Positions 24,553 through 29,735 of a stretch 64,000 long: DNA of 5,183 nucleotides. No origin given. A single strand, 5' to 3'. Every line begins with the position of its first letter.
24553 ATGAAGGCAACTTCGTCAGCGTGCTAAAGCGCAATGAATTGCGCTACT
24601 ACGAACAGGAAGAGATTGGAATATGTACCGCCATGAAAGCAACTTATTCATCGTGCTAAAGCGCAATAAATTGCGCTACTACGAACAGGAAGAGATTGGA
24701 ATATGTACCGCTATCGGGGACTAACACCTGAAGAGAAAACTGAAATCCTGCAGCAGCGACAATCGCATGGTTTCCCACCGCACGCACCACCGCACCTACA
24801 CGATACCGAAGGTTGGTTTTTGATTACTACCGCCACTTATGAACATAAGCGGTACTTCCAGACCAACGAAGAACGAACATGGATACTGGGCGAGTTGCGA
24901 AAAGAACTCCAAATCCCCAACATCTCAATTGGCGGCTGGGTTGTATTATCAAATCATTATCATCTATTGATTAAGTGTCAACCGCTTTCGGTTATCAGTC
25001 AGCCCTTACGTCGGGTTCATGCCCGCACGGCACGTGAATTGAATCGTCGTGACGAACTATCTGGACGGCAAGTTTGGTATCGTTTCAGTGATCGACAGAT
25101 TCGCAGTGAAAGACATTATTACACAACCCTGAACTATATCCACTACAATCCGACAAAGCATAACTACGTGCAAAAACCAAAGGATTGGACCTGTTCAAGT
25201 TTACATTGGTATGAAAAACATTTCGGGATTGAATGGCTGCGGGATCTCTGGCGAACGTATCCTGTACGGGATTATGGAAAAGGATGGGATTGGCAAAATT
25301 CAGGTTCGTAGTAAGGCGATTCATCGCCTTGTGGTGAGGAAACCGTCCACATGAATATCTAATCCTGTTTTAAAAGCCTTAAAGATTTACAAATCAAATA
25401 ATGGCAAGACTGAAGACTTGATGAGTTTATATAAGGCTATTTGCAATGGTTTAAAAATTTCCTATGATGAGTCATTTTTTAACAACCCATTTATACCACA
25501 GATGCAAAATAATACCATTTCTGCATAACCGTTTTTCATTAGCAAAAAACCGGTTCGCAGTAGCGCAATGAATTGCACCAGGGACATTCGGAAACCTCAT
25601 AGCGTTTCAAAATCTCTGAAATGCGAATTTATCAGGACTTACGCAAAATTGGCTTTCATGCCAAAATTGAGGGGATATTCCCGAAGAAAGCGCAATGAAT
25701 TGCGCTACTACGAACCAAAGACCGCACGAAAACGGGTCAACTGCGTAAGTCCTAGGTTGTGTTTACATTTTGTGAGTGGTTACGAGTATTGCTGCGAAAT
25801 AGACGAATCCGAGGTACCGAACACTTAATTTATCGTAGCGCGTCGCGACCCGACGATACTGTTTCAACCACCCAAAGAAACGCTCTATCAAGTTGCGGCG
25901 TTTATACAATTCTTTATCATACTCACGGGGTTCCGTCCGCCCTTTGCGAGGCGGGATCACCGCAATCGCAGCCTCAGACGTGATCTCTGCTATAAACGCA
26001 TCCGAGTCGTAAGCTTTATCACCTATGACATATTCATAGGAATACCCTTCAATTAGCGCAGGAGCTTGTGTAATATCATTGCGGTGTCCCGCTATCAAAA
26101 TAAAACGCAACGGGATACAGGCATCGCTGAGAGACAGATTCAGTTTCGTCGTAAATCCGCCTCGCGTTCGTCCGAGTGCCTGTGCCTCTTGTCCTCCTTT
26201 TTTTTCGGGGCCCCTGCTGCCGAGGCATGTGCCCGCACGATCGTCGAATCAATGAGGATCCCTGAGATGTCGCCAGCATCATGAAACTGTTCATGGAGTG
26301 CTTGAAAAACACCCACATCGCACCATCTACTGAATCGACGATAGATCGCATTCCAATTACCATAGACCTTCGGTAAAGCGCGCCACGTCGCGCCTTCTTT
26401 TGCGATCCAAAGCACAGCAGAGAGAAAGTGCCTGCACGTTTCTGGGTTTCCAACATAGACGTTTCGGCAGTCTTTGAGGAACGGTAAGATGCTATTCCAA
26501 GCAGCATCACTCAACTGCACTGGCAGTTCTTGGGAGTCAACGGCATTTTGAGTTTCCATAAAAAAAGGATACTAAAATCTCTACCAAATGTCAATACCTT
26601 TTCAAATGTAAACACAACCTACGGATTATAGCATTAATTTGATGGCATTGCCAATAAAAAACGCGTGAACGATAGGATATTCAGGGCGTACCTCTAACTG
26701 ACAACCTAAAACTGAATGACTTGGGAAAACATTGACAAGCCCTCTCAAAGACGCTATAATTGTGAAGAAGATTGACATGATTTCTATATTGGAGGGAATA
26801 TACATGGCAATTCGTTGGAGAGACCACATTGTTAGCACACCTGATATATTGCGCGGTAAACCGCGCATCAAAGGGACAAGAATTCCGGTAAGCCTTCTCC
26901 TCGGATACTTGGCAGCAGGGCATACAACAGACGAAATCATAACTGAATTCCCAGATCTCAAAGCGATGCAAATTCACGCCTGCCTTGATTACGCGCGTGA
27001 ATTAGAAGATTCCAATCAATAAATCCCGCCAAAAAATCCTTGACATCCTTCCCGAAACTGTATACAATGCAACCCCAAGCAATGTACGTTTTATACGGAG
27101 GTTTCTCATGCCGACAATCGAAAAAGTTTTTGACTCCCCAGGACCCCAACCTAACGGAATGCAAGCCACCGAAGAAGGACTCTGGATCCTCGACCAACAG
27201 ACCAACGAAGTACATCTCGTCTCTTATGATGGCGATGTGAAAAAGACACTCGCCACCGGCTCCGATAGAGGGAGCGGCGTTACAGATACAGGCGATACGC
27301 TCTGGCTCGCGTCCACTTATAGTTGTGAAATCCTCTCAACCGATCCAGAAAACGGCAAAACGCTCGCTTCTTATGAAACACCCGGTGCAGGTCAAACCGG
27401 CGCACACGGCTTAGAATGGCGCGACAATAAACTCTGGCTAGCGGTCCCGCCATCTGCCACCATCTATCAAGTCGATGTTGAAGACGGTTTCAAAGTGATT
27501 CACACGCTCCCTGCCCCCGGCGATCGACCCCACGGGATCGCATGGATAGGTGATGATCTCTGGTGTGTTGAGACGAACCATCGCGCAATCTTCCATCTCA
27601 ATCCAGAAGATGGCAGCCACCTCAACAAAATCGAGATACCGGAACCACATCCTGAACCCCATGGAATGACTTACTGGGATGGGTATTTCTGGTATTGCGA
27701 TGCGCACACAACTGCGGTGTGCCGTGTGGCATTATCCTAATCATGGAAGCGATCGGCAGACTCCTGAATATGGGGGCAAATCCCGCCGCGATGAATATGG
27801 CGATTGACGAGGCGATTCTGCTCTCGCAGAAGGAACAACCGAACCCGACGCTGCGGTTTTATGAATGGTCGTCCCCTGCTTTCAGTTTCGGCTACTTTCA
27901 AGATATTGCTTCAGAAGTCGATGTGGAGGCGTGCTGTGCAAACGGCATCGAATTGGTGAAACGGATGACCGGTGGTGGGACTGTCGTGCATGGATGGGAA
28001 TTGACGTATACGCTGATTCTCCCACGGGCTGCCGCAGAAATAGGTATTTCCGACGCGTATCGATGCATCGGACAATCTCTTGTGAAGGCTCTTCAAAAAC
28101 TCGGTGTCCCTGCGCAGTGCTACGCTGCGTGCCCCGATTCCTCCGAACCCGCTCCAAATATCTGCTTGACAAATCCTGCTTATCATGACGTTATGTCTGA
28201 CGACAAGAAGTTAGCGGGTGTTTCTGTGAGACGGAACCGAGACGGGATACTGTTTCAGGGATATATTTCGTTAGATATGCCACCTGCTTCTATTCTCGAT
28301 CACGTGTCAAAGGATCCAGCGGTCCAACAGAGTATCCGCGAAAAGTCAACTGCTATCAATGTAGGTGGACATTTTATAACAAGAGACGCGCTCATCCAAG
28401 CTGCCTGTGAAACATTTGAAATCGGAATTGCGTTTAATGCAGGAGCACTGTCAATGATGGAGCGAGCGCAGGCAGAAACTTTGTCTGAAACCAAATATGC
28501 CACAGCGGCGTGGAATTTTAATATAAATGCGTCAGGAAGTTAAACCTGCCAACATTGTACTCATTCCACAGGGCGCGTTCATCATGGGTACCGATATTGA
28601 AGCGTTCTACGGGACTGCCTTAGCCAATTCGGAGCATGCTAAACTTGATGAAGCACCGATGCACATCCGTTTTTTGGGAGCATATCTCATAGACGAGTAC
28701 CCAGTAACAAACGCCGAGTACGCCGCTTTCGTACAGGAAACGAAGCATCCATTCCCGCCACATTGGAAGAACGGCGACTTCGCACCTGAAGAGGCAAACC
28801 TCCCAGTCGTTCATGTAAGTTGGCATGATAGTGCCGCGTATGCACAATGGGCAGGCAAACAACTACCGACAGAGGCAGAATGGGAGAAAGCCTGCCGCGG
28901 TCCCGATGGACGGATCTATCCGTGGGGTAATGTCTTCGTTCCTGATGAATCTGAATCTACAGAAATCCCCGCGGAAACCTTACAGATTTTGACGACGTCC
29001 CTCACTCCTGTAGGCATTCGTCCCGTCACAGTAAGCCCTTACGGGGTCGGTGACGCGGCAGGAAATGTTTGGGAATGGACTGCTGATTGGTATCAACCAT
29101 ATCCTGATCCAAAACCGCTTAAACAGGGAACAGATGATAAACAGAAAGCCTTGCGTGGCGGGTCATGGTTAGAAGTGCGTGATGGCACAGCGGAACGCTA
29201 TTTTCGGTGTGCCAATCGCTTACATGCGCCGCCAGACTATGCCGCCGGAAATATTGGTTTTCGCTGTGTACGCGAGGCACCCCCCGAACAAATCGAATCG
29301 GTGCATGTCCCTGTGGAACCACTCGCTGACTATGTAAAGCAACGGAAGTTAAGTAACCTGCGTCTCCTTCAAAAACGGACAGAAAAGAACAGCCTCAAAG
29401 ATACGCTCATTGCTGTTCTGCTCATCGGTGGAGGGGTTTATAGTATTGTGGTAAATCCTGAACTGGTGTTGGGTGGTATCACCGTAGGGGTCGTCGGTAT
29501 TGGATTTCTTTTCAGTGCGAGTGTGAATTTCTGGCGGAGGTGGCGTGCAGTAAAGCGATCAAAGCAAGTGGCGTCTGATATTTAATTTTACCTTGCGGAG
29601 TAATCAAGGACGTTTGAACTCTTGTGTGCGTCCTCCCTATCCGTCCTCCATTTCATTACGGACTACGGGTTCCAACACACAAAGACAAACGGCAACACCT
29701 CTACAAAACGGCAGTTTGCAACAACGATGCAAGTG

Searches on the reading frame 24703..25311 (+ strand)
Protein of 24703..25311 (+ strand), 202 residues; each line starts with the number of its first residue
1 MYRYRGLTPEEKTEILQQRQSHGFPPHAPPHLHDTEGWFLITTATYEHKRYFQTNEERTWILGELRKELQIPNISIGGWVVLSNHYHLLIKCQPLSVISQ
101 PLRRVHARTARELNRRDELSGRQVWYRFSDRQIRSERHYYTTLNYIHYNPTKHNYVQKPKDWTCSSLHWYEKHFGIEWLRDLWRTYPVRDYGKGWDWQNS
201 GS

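Call 4: search_protein_families(library=pfam, proteins=[window:24703-25311:+], max_evalue=0.01)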
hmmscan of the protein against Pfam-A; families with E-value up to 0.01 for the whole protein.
window:24703-25311:+ (202 aa): 1 family
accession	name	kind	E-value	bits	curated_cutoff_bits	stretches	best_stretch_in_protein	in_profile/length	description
PF01797.21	Y1_Tnp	-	0.00023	21.7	23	1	65-125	32-92/121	Transposase IS200 like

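Call 5: search_protein_families(library=ncbifam, proteins=[window:24703-25311:+], max_evalue=0.01)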
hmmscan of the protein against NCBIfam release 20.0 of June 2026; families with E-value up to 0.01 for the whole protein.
window:24703-25311:+ (202 aa): 2 families
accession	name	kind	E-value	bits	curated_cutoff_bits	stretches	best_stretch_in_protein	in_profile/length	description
NF047646.1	REP_Tyr_transpos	equivalog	1.1e-26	93.4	80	1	32-163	5-144/146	REP-associated tyrosine transposase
NF033573.1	transpos_IS200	equivalog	0.0022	18.2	55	1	73-125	46-103/126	IS200/IS605 family transposase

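Call 6: search_protein_families(library=padloc, proteins=[window:24703-25311:+], max_evalue=0.01)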
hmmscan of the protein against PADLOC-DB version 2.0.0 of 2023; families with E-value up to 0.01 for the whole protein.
window:24703-25311:+ (202 aa): 0 families

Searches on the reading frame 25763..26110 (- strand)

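Call 82: search_protein_families(library=pfam, proteins=[window:25763-26110:-], max_evalue=0.01)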
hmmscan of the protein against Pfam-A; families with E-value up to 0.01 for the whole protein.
window:25763-26110:- (115 aa): 4 families
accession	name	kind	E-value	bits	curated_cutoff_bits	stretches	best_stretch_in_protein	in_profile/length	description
PF01609.27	DDE_Tnp_1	-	7.3e-13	49.2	23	1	5-96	54-185/200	Transposase DDE domain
PF13586.12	DDE_Tnp_1_2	-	2.5e-11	44.3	29.2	1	28-109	1-82/86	Transposase DDE domain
PF13612.12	DDE_Tnp_1_3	-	0.00011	22.7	27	1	3-88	61-147/155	Transposase DDE domain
PF13359.12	DDE_Tnp_4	-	0.00057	20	24.8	1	24-108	74-155/158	DDE superfamily endonuclease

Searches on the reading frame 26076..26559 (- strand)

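Call 82: search_protein_families(library=pfam, proteins=[window:26076-26510:-, window:26140-26559:-], max_evalue=0.01)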
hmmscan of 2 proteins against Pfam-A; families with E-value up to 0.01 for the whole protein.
window:26076-26510:- (144 aa): 0 families

window:26140-26559:- (139 aa): 1 family
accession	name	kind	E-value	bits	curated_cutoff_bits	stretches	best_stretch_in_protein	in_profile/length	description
PF13340.11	DUF4096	-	3.7e-21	75.6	34.3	1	16-89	1-76/76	Putative transposase of IS4/5 family (DUF4096)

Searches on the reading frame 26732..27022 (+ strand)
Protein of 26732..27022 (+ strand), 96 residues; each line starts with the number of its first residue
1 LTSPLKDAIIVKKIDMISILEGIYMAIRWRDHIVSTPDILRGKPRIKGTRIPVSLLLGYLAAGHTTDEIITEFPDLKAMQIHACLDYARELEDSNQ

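Call 82: search_protein_families(library=pfam, proteins=[window:26732-27022:+], max_evalue=0.01)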
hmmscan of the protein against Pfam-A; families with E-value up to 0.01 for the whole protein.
window:26732-27022:+ (96 aa): 1 family
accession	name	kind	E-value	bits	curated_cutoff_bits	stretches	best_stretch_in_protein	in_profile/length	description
PF04255.20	DUF433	-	2.3e-23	82.2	23.6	1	33-88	1-56/56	Protein of unknown function (DUF433)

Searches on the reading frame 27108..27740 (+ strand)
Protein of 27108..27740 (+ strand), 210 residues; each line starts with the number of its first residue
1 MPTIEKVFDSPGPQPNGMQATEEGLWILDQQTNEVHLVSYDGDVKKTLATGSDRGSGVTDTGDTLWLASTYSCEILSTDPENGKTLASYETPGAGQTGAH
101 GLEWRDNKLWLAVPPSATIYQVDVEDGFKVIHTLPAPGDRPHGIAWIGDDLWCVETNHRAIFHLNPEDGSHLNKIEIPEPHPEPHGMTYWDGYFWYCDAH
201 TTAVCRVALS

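Call 82: search_protein_families(library=pfam, proteins=[window:27108-27740:+], max_evalue=0.01)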
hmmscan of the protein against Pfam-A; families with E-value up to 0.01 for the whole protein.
window:27108-27740:+ (210 aa): 3 families
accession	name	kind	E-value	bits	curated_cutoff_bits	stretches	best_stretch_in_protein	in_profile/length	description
PF24684.1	Vgb_lyase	-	1.8e-12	47.1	50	1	19-208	62-250/290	Virginiamycin B lyase family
PF21959.2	DUF6923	-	4e-05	24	27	0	46-137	123-222/234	Repeat of unknown function (DUF6923)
PF08450.18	SGL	-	0.0017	18.4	26.3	0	25-92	14-223/246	SMP-30/Gluconolactonase/LRE-like region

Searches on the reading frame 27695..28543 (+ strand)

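Call 82: search_protein_families(library=pfam, proteins=[window:27695-28543:+], max_evalue=0.01)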
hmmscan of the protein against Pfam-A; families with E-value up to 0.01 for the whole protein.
window:27695-28543:+ (282 aa): 2 families
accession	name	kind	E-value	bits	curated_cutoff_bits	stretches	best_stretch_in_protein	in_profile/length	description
PF21948.1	LplA-B_cat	-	1.3e-33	117.1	27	1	31-241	2-199/200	Lipoyl protein ligase A/B catalytic domain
PF03099.24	BPL_LplA_LipB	-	3.8e-08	33.8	21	1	76-194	17-131/133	Biotin/lipoate A/B protein ligase family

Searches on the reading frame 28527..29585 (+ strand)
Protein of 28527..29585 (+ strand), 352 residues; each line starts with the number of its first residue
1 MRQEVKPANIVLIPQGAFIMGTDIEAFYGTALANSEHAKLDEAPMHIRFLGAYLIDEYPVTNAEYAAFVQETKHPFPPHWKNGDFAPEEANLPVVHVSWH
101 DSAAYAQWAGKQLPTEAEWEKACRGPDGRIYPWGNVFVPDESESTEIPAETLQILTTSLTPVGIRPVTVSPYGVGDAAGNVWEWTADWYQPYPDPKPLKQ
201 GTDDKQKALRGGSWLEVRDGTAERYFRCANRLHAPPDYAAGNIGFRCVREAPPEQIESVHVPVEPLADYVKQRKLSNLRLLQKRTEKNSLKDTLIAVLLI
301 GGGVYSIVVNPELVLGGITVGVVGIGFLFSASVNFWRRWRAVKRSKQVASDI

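Call 82: search_protein_families(library=pfam, proteins=[window:28527-29585:+], max_evalue=0.01)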
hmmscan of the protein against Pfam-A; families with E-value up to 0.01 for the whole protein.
window:28527-29585:+ (352 aa): 1 family
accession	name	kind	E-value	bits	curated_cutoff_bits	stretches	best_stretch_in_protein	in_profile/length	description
PF03781.23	FGE-sulfatase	-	5.4e-56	190.5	23.3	1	9-249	4-255/255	Sulfatase-modifying factor enzyme 1-like domain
